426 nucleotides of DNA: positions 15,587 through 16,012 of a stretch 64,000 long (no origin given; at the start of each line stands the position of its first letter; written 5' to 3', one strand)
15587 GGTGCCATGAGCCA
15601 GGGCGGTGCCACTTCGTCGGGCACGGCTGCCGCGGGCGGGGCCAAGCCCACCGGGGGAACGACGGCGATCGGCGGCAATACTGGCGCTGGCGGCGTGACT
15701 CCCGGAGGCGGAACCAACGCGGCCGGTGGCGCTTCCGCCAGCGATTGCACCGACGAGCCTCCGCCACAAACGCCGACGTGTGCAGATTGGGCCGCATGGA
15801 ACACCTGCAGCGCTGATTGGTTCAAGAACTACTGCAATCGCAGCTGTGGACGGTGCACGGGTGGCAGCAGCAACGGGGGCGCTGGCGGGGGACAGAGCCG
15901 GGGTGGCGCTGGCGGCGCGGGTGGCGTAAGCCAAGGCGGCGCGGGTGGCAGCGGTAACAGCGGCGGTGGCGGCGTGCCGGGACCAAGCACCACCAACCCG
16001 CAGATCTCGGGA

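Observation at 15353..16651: Fungal-type GH45 endoglucanase in a bacterium, fused to an ShK-like module through long Gly/Ser linkers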

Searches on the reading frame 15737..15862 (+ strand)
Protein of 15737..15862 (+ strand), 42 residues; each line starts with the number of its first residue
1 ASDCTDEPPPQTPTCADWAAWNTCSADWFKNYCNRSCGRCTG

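Call 17: search_protein_families(library=pfam, alignment_id=A1, max_evalue=1)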
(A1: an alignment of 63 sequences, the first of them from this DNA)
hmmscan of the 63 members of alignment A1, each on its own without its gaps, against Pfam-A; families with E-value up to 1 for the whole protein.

A. member 1, seq(42 aa): 1 family
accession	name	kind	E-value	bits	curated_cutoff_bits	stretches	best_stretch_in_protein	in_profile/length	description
PF01549.29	ShK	-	0.00018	22.4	20.9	1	4-40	2-37/37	ShK domain-like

B. families by the number of members that match (of 63 scanned): 6 families
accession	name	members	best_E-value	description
PF01549.29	ShK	51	3.2e-07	ShK domain-like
PF08686.16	PLAC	4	0.0091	PLAC (protease and lacunin) domain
PF18649.7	EcpB_C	1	0.046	EcpB C-terminal domain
PF20985.2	Legum_prodom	1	0.077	Legumain, prodomain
PF08562.15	Crisp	1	0.11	Crisp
PF19134.6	DUF5817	1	0.42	Domain of unknown function (DUF5817)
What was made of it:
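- On ShK/ShKT domain (PF01549): 51 of 63 family modules hit at E<=1, best 3e-7 (call 17).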

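Call 18: search_solved_structures(query=A1, max_evalue=10, show_alignments=4)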
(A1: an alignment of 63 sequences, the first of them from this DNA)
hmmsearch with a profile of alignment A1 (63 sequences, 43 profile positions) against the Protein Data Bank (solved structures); distinct sequences matched with E-value up to 10: 14.
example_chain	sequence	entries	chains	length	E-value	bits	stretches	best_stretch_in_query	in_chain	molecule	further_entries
2mcr_A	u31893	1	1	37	1.8e-05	28.1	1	13-41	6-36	Probable zinc metalloproteinase, putative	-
6ckd_A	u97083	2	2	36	5.1e-05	26.6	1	3-41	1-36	OspTx2a-p1 | OspTx2a-p2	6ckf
6buc_A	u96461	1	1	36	0.00016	25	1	3-41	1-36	OspTx2b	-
7l2g_A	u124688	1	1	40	0.0014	22.1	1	4-41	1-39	ShTK domain protein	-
2k72_A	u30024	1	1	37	0.12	15.8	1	16-41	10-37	Matrix metalloproteinase-23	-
1bgk_A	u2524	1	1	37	0.4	14.2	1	13-41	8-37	BGK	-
6i3y_A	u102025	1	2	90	0.49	13.9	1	6-31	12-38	TP53-regulated inhibitor of apoptosis 1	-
8ryg_A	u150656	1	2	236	2.3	11.7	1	17-36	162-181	Methyltransferase domain-containing protein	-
2k9e_A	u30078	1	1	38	3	11.4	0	3-41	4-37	Kappa-stichotoxin-She3a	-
4z7p_A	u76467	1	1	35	3.4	11.2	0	3-41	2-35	Potassium channel toxin kappa-stichotoxin-She1a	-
1bei_A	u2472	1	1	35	5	10.7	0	3-41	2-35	POTASSIUM CHANNEL TOXIN SHK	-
1roo_A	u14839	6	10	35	5.1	10.6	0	3-41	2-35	SHK TOXIN | Potassium channel toxin ShK | Kappa-stichotoxin-She3a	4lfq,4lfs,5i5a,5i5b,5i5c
5nx3_C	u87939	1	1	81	5.3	10.6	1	13-42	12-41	Amyloid-beta A4 protein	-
2n6b_A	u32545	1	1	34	5.4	10.6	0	4-41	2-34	Hui1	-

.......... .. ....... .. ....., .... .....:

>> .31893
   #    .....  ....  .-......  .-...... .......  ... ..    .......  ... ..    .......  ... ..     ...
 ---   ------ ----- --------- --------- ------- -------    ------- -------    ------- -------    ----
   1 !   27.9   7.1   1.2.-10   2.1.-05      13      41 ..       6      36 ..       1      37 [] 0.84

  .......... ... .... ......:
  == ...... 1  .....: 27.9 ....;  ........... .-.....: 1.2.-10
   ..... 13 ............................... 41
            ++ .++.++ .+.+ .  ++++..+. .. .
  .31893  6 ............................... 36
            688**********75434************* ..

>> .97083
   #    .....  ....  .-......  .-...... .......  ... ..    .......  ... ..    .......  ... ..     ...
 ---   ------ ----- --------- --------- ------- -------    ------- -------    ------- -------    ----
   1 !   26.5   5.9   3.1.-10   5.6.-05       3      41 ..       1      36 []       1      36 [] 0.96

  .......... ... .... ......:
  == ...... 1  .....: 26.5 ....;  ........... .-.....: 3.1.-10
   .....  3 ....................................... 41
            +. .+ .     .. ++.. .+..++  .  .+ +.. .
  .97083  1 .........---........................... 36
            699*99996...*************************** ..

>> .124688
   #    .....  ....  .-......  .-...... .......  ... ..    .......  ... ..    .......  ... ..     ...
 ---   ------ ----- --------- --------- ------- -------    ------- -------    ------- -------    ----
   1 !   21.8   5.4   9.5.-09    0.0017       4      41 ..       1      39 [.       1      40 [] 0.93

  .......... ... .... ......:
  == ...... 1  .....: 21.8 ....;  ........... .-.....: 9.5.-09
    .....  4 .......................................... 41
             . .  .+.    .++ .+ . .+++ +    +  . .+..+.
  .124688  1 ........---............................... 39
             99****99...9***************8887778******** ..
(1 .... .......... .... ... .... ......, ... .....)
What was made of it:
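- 15746..15856 (+): ShK-like (ShKT) six-Cys module, aa 132-168: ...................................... Profile against PDB finds ShK-fold peptides only (call 18).
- On ShK/ShKT domain (PF01549): The module profile hits ShK-fold PDB entries 2mcr 1.8e-5, 6ckd 5e-5, 6buc 1.6e-4, 7l2g 1.4e-3 (call 18)
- On ShK-type potassium-channel toxins: The positions aligned to K-Y of OspTx2a are W-F/L in the module family (call 18).
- At the positions aligned with the Lys-Tyr of the anemone peptide OspTx2a, the module family has Trp-Phe/Leu (call 18 alignment).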

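Call 35: predict_structure(alignment_id=A1)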
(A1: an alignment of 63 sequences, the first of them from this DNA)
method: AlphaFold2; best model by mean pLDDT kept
length: 42 residues; sequences in the alignment: 63
mean_pLDDT: 85.5   pTM: 0.55
mean pLDDT of the five models: 85.5, 84.2, 82.8, 82.8, 82.1
residues with pLDDT >= 90: 17; 70-90: 21; 50-70: 4; < 50: 0
segments of 3 or more residues with pLDDT < 50: none
pLDDT, mean of each block of 10 residues (from residue 1): 77 89 90 89 70
secondary structure, 60 per line:
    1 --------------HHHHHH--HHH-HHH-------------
elements in order: H15-20

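Call 37: search_protein_representatives(alignment_id=A1)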
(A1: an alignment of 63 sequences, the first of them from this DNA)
Query: 63 sequences, 43 profile positions. Proteins with E-value up to 0.001 (for the whole library): 1204; up to 1e-10: 273; up to 1e-30: 19. The best 150 are listed.
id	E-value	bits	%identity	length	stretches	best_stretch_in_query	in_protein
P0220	2.6e-147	494.9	-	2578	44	11-42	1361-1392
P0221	2.6e-98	338.1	-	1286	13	4-41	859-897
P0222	1.2e-61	220.7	-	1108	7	3-42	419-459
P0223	1.8e-57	207.4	-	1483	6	2-42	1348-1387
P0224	1.2e-54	198.3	-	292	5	2-43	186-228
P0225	2.7e-54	197.2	-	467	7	2-42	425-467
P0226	3.2e-44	165.0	-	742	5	3-42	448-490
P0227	9.7e-43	160.2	-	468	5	5-41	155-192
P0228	1.6e-42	159.5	-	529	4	3-42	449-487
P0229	4.7e-40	151.6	-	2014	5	2-42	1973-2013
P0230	1.2e-36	140.8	-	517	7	2-42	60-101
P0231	2.3e-36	139.8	-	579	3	3-43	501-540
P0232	3.8e-35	135.9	-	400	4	2-42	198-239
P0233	2.1e-34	133.5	-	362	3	2-41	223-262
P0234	5.2e-34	132.3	-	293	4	2-43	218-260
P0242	1.9e-29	117.7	-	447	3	2-42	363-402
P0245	3.6e-29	116.8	-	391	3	2-42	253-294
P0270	2.6e-23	98.0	-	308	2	1-43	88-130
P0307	1.4e-19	86.1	-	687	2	2-42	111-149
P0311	2.1e-19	85.6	-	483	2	2-42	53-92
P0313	2.2e-19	85.4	-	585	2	2-42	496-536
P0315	3.2e-19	84.9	-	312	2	2-41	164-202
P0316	4.0e-19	84.6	-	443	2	2-43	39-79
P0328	2.0e-17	79.2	-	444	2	2-43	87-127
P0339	6.9e-17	77.5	-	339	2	2-43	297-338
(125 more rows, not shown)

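Call 39: fold_search(model_id=the predicted structure, library=pdb)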
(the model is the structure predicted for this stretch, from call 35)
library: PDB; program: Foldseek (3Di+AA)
matches with E <= 10: 3; with E <= 0.001: 0
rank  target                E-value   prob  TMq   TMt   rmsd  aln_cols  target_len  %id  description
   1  6buc_MODEL_1_A        7.6e-01  0.63  0.64  0.73   2.9        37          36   38  Structure of a new ShKT peptide from the sea anemone Oulactis sp. (released 2018-05-30)
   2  6dri_MODEL_1_A        2.3e+00  0.23  0.61  0.63   2.7        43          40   26  NMR solution structure of Acan1 from the Ancylostoma caninum hookworm (released 2019-06-19)
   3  2md0_MODEL_1_A        6.6e+00  0.12  0.61  0.53   2.8        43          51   26  Solution structure of ShK-like immunomodulatory peptide from Ancylostoma caninum (hookworm) (released 2014-07-02)
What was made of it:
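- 15746..15856 (+): AF2 pLDDT 85.5, and the only Foldseek matches are ShKT peptides, TM 0.61-0.64 (calls 35, 39).
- On ShK/ShKT domain (PF01549): All are ShKT peptides at TM 0.61-0.64, but E is 0.8-6.6 (calls 35, 39).
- Closest known: Eukaryotic ShKT-domain proteins. Same: Six-Cys pattern ending C-x3-C-x2-C. Profile and fold matches (calls 17, 18, 39).
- ShKT assignment: calls 17, 18, 35, 39.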

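Call 42: search_protein_families(library=pfam, alignment_id=A3, max_evalue=0.0001)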
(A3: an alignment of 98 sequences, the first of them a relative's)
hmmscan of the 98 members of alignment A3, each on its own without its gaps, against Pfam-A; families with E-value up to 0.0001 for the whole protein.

A. member 1, P0224 (292 aa): 0 families

B. families by the number of members that match (of 98 scanned): 20 families
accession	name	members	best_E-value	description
PF01549.29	ShK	12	1.5e-60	ShK domain-like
PF03330.24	DPBB_1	5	4.3e-13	Lytic transglycolase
PF02156.21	Glyco_hydro_26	4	9.6e-75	Glycosyl hydrolase family 26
PF00150.24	Cellulase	4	1.4e-19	Cellulase (glycosyl hydrolase family 5)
PF02469.27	Fasciclin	3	5.1e-23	Fasciclin domain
PF20085.5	TGL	2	1.5e-32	Protein-glutamine gamma-glutamyltransferase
PF01357.27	Expansin_C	2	9.4e-15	Expansin C-terminal domain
PF14273.11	DUF4360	1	1.3e-33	Domain of unknown function (DUF4360)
PF00840.27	Glyco_hydro_7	1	5.7e-19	Glycosyl hydrolase family 7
PF00188.32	CAP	1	1.4e-18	Cysteine-rich secretory protein family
PF00041.27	fn3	1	7.1e-13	Fibronectin type III domain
PF13365.12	Trypsin_2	1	7.2e-08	Trypsin-like peptidase domain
PF00300.27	His_Phos_1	1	2e-07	Histidine phosphatase superfamily (branch 1)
PF00089.32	Trypsin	1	3.2e-07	Trypsin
PF25059.1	FN3_DSCAM-DSCAML_C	1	6.6e-07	DSCAM/DSCAML C-terminal Fn3-like domain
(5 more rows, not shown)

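Call 44: search_protein_families(library=pfam, proteins=[P0242, P0245, P0270, P0307, P0311, P0313, P0315, P0316, P0328, P0339], max_evalue=0.001)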
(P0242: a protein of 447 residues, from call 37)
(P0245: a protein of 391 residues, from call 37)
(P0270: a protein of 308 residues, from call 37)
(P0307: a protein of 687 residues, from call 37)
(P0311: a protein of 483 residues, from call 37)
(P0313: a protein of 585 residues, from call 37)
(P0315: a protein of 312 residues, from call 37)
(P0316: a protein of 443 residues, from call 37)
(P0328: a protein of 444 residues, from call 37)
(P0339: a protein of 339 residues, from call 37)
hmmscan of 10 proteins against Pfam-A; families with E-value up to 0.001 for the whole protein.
P0242 (447 aa): 1 family
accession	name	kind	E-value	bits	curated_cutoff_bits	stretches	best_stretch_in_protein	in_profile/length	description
PF20085.5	TGL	-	1.5e-32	113.3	23.7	1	75-264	67-237/245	Protein-glutamine gamma-glutamyltransferase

P0245 (391 aa): 2 families
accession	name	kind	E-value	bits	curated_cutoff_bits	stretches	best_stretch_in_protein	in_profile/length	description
PF13365.12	Trypsin_2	-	7.2e-08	33.7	27.6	1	66-205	1-136/144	Trypsin-like peptidase domain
PF00089.32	Trypsin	-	3.2e-07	30.8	20.6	1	51-141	12-111/220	Trypsin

P0270 (308 aa): 1 family
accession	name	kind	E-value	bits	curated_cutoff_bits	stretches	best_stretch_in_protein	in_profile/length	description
PF14273.11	DUF4360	-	1.3e-33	116.7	27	1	135-298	2-164/178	Domain of unknown function (DUF4360)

P0307 (687 aa): 1 family
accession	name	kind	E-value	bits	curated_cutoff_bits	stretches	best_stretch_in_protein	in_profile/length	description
PF01341.22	Glyco_hydro_6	-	2.7e-88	297.2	27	1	299-635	13-304/305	Glycosyl hydrolases family 6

P0311 (483 aa): 0 families

P0313 (585 aa): 1 family
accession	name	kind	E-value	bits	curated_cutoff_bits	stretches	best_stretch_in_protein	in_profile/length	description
PF00300.27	His_Phos_1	-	2e-07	31.3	21.7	1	41-126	1-84/194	Histidine phosphatase superfamily (branch 1)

P0315 (312 aa): 0 families

P0316 (443 aa): 1 family
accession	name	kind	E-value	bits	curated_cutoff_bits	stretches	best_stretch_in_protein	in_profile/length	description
PF02156.21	Glyco_hydro_26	-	9.6e-75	252.2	20.2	1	133-435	1-310/311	Glycosyl hydrolase family 26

P0328 (444 aa): 1 family
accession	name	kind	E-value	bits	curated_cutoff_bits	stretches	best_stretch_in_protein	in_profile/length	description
PF00150.24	Cellulase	-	1.4e-19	71.1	23.5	1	180-393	27-270/272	Cellulase (glycosyl hydrolase family 5)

P0339 (339 aa): 0 families
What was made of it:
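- Module found on other glycan-active proteins: among the 98 best multi-module profile hits, DPBB_1 5, GH26 4, GH5 4, Expansin_C 2, GH7 1, GH134 1 (call 42); bacterial-looking lipoproteins with GH6, GH26 and GH5 (call 44). The module also occurs with non-glycan partners: TGL, trypsin-like peptidase, fasciclin, CAP, His_Phos, DUF4360 (calls 42, 44). Partners here include peptidases, TGL, fasciclin and CAP (calls 42, 44).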
